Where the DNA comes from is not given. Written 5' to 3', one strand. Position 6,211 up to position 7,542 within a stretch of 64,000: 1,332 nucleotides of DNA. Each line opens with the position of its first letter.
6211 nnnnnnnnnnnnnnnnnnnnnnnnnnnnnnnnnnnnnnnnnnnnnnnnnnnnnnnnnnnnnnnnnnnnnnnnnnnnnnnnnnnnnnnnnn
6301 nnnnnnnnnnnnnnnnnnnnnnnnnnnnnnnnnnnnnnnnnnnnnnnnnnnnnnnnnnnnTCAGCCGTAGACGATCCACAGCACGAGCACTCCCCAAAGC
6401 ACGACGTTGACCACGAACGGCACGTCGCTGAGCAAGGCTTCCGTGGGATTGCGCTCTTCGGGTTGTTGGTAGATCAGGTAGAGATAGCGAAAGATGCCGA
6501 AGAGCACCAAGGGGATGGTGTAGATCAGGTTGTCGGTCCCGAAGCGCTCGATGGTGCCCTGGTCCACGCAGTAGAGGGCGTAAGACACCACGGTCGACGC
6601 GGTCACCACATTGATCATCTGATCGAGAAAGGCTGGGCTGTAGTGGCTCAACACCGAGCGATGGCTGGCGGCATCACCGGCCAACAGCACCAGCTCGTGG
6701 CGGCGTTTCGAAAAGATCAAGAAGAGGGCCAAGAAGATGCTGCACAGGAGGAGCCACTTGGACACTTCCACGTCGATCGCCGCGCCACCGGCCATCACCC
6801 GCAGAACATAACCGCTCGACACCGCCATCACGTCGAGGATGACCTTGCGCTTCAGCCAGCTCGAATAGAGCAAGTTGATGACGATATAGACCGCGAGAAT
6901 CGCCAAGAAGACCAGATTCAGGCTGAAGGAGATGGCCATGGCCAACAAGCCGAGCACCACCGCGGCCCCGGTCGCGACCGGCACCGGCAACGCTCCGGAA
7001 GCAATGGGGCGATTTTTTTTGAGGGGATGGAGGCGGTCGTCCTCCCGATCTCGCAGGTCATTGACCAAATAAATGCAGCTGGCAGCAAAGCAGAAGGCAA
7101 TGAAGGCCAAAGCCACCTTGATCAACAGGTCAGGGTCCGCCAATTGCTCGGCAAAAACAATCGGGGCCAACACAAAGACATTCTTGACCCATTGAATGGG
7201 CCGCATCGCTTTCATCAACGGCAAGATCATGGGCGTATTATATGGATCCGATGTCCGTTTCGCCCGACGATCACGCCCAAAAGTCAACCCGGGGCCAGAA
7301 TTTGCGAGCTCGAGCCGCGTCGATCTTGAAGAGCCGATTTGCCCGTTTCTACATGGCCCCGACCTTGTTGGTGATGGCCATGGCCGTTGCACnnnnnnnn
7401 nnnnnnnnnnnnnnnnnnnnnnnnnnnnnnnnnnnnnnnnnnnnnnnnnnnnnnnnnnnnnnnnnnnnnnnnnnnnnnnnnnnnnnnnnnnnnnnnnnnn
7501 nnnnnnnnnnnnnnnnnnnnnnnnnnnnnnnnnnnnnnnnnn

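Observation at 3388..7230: Rv3806c-like UbiA enzyme near a PAP2-type membrane enzyme: candidate polyprenyl-phospho-pentofuranose (DPR/DPA-like) donor pathway outside Actinobacteria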

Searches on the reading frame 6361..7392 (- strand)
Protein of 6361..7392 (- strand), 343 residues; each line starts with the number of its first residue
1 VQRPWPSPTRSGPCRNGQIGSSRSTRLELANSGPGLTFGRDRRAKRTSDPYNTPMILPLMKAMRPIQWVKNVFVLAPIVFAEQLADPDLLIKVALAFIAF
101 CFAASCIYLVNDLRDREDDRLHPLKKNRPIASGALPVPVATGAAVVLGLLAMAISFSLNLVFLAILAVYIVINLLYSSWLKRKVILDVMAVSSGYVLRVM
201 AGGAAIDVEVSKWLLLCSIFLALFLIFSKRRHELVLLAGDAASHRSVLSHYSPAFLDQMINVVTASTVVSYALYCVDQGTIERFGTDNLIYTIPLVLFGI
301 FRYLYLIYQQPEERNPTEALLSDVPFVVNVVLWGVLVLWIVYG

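Call 3: search_protein_families(library=pfam, proteins=[window:6361-7392:-], max_evalue=0.01)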
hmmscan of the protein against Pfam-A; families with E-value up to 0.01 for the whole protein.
window:6361-7392:- (343 aa): 1 family
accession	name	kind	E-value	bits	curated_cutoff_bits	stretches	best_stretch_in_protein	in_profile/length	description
PF01040.23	UbiA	-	2.6e-24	86.3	34.2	1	79-314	9-239/250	UbiA prenyltransferase family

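Call 5: search_protein_families(library=ncbifam, proteins=[window:6361-7392:-], max_evalue=0.01)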
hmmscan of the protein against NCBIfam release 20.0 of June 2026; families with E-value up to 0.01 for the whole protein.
window:6361-7392:- (343 aa): 22 families
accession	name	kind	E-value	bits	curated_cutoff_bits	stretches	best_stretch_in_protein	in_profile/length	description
NF008977.0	PRK12324.1-2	equivalog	7e-94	314.5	234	1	56-342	2-288/297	decaprenyl-phosphate phosphoribosyltransferase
NF008978.0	PRK12324.1-4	equivalog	3.6e-78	262.7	207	1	46-342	24-320/322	decaprenyl-phosphate phosphoribosyltransferase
NF006088.0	PRK08238.1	equivalog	3.6e-62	210.6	351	1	52-309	188-447/482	UbiA family prenyltransferase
NF008976.0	PRK12324.1-1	equivalog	1.1e-58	199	474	1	55-305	17-268/306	decaprenyl-phosphate phosphoribosyltransferase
NF009523.0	PRK12884.1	equivalog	4.5e-12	45.7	269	1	77-225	22-164/279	prenyltransferase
TIGR01473.1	cyoE_ctaB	equivalog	1.3e-10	41.5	210.3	1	75-221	20-169/281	heme o synthase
NF005742.0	PRK07566.1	equivalog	2.1e-09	36.9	313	1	52-215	24-192/315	chlorophyll synthase ChlG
NF009521.0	PRK12882.1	equivalog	2.4e-08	33.6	296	1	88-210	38-156/280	geranylgeranylglycerol-phosphate geranylgeranyltransferase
TIGR01476.1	chlor_syn_BchG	subfamily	1.5e-07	31.1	212.3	1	61-208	5-158/283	(bacterio)chlorophyll synthase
NF003348.0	PRK04375.1-1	equivalog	2.4e-07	30.5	285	1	86-215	35-165/292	heme o synthase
TIGR01475.1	ubiA_other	subfamily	2.7e-07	30.3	180.8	1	73-223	20-165/282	UbiA-like polyprenyltransferase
TIGR01474.1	ubiA_proteo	equivalog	2.1e-06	27.4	275.45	1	56-213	4-162/282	4-hydroxybenzoate octaprenyltransferase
NF009516.0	PRK12875.1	equivalog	3.2e-06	26.4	205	1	76-216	39-181/292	prenyltransferase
NF009522.0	PRK12883.1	equivalog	5.1e-06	26.2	353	1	63-219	10-164/279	geranylgeranylglycerol-phosphate geranylgeranyltransferase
NF003349.0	PRK04375.1-2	equivalog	3.8e-05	23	246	1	90-220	58-192/318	heme o synthase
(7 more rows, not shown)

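Call 6: search_solved_structures(query=window:6361-7230:-, max_evalue=0.01, show_alignments=2)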
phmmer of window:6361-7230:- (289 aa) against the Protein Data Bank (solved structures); distinct sequences matched with E-value up to 0.01: 3.
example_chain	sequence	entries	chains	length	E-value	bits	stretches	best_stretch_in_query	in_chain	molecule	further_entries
8j8j_D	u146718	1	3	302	2.4e-42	148.6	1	3-244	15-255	Decaprenyl-phosphate phosphoribosyltransferase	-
8j8k_A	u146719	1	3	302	1.9e-32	116.2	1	3-244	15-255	Decaprenyl-phosphate phosphoribosyltransferase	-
6m31_A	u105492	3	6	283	0.0051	19.7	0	34-165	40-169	Digeranylgeranylglyceryl phosphate synthase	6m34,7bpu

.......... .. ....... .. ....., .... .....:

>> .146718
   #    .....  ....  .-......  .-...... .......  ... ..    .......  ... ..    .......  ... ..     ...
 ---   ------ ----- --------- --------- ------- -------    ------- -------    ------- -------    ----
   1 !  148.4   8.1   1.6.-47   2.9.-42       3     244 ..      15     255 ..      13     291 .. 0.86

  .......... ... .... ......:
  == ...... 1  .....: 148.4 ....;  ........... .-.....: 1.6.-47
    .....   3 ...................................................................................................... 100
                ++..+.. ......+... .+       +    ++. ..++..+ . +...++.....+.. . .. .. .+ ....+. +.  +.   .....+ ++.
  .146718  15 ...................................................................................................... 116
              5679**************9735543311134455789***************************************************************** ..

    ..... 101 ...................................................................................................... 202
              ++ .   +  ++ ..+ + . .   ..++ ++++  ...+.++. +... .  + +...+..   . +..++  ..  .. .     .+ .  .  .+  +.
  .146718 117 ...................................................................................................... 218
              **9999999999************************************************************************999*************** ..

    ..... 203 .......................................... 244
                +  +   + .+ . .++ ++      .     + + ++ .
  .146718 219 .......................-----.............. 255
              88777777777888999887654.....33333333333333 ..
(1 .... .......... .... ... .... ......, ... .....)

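Call 12: find_homologous_proteins(query=window:6361-7230:-, max_evalue=1e-10)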
Query window:6361-7230:- (289 aa): 7404 proteins with E <= 1e-10 among 8000 candidates; the best 120 are listed.
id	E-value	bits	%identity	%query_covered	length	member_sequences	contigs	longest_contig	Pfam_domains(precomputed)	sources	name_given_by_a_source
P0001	5.9e-172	589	94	100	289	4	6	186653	PF01040.24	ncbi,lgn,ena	-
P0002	8.9e-161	552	89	100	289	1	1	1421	PF01040.24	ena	-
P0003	1.6e-160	551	89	100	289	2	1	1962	PF01040.24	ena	-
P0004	8.5e-160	549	88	100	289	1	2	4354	PF01040.24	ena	-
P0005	2.0e-155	534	84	100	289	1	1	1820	PF01040.24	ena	-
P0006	3.4e-155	534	86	100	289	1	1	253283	PF01040.24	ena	-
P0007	9.6e-155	532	86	100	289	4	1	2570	PF01040.24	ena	-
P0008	1.4e-153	528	87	100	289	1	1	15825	PF01040.24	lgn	-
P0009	8.4e-143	493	80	100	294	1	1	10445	PF01040.24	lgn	-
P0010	4.6e-142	491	79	100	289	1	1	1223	PF01040.24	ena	-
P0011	1.5e-138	479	77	100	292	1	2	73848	PF01040.24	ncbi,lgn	ncbi:MAG: decaprenyl-phosphate phosphoribosyltransferase [Acidobacteriota bacterium]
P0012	4.6e-137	474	76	99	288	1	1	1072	PF01040.24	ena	-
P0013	7.4e-137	473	75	100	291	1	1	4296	PF01040.24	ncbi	ncbi:MAG: decaprenyl-phosphate phosphoribosyltransferase [Acidobacteriota bacterium]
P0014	4.5e-136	471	75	99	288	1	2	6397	PF01040.24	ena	-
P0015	1.1e-135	470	75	100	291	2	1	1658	PF01040.24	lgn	-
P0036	4.9e-132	458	74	100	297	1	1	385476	PF01040.24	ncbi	ncbi:MAG: decaprenyl-phosphate phosphoribosyltransferase [Acidobacteriota bacterium]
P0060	2.9e-129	449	72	100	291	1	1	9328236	PF01040.24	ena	-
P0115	1.1e-121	424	69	99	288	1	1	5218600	PF01040.24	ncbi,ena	-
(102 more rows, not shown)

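Call 14: find_encoding_contigs(protein=P0001, flank=10000, max_places=3)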
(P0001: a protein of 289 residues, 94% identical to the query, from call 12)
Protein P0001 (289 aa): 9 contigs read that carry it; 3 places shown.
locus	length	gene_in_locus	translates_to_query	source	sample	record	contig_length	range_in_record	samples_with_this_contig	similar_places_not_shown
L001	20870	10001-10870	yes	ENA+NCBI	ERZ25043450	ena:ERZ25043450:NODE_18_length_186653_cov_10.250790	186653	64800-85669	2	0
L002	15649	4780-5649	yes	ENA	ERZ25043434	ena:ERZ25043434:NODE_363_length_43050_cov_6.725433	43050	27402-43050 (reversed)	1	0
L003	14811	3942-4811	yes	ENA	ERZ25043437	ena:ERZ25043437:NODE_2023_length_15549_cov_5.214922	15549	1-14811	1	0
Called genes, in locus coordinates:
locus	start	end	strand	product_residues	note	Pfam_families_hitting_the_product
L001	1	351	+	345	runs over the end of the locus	PF03706:LPG_synthase_TM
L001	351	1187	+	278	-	PF00535:Glycos_transf_2, PF10111:Glyco_tranf_2_2, PF13641:Glyco_tranf_2_3, PF13632:Glyco_trans_2_3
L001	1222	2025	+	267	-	PF02527:GidB (weak), PF13489:Methyltransf_23, PF01209:Ubie_methyltran, PF08003:Methyltransf_9, PF13847:Methyltransf_31, PF08241:Methyltransf_11, PF08242:Methyltransf_12, PF13649:Methyltransf_25, +1 more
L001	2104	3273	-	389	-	PF00535:Glycos_transf_2, PF26629:GT2_TM_C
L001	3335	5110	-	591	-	-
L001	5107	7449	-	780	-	-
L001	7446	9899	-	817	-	-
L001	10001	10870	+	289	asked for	PF01040:UbiA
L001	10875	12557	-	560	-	PF13231:PMT_2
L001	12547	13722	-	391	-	PF14378:PAP2_3, PF01569:PAP2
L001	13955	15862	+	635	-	PF00884:Sulfatase, PF01663:Phosphodiest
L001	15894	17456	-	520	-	-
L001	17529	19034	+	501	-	PF04389:Peptidase_M28 (weak), PF01546:Peptidase_M20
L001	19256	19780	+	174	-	PF07963:N_methyl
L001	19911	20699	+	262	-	PF06750:A24_N_bact, PF01478:Peptidase_A24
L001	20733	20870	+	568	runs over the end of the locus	PF08448:PAS_4, PF00512:HisKA, PF02518:HATPase_c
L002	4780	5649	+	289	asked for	PF01040:UbiA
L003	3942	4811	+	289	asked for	PF01040:UbiA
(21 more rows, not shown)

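Call 15: find_encoding_contigs(protein=P0036, flank=10000, max_places=1)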
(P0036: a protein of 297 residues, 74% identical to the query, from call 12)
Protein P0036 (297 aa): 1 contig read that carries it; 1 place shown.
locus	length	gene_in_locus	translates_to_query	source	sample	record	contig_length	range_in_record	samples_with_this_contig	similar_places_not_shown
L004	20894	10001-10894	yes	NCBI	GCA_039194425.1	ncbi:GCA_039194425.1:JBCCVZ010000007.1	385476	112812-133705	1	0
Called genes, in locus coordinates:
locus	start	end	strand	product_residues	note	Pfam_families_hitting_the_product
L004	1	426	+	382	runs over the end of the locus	PF12704:MacB_PCD, PF02687:FtsX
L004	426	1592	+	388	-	PF12704:MacB_PCD, PF02687:FtsX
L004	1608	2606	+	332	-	PF00578:AhpC-TSA, PF08534:Redoxin, PF00085:Thioredoxin (weak), PF13905:Thioredoxin_8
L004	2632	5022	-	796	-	PF13428:TPR_14 (faint), PF14559:TPR_19 (faint)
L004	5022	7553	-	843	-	-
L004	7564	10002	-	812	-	-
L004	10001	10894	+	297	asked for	PF01040:UbiA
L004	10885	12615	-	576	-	PF13231:PMT_2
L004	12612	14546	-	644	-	PF26626:DUF8201 (faint)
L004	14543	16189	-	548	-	-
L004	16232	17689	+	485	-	PF01546:Peptidase_M20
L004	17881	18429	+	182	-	PF07963:N_methyl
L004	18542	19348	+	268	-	PF06750:A24_N_bact, PF01478:Peptidase_A24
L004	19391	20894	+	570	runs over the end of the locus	PF08448:PAS_4 (faint), PF00512:HisKA, PF02518:HATPase_c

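Call 16: find_encoding_contigs(protein=P0060, flank=10000, max_places=1)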
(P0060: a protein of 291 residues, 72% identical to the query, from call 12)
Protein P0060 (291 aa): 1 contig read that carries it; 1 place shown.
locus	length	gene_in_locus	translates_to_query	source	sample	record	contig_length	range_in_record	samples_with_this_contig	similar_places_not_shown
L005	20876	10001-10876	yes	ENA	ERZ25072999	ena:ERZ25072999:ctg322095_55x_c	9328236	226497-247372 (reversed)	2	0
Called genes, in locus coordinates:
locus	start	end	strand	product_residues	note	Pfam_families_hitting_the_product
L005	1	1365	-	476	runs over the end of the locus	PF05598:DUF772, PF01609:DDE_Tnp_1, PF13751:DDE_Tnp_1_6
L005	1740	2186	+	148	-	PF07885:Ion_trans_2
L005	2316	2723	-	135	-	PF01909:NTP_transf_2 (weak), PF18765:Polbeta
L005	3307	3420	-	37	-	-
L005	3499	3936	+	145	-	-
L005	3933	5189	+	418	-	PF19313:DUF5916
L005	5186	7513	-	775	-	PF13428:TPR_14 (faint), PF07719:TPR_2 (faint), PF14559:TPR_19 (faint), PF13432:TPR_16 (weak)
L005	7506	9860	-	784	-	-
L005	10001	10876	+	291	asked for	PF01040:UbiA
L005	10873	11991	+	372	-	PF00155:Aminotran_1_2, PF01041:DegT_DnrJ_EryC1, PF01212:Beta_elim_lyase (faint), PF00266:Aminotran_5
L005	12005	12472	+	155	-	PF25084:LbH_EIF2B (faint), PF25087:GMPPB_C (faint), PF00132:Hexapep, PF14602:Hexapep_2 (weak)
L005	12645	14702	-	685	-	-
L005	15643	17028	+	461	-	-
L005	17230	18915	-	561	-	PF13231:PMT_2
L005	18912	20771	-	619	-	PF26626:DUF8201 (weak)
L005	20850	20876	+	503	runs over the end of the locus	PF13231:PMT_2 (weak)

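Call 17: find_encoding_contigs(protein=P0115, flank=10000, max_places=1)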
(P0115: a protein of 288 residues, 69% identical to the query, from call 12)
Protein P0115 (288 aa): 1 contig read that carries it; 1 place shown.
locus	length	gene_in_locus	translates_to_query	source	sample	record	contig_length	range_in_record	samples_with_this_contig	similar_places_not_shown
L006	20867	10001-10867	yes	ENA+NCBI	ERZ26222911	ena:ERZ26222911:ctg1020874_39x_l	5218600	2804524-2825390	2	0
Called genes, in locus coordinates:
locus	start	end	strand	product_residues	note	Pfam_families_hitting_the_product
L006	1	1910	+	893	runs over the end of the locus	PF00330:Aconitase, PF00694:Aconitase_C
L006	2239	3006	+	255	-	PF02592:Vut_1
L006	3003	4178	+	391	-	PF01702:TGT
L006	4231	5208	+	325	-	PF10343:Q_salvage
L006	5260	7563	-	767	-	PF13231:PMT_2 (weak), PF14559:TPR_19 (faint)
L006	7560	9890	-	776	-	-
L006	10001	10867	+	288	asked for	PF01040:UbiA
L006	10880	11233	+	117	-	-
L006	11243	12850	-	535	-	PF13231:PMT_2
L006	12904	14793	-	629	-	PF02366:PMT (weak)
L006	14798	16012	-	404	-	PF01041:DegT_DnrJ_EryC1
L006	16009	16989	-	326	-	PF01073:3Beta_HSD, PF01370:Epimerase, PF02719:Polysacc_synt_2, PF04321:RmlD_sub_bind, PF05368:NmrA, PF07993:NAD_binding_4 (weak), PF13460:NAD_binding_10, PF16363:GDP_Man_Dehyd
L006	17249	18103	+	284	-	-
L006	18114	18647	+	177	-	-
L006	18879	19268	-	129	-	PF13744:HTH_37 (weak), PF13560:HTH_31, PF01381:HTH_3, PF13443:HTH_26 (faint)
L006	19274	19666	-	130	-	PF05973:Gp49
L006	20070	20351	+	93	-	PF03683:UPF0175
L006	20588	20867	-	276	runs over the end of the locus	-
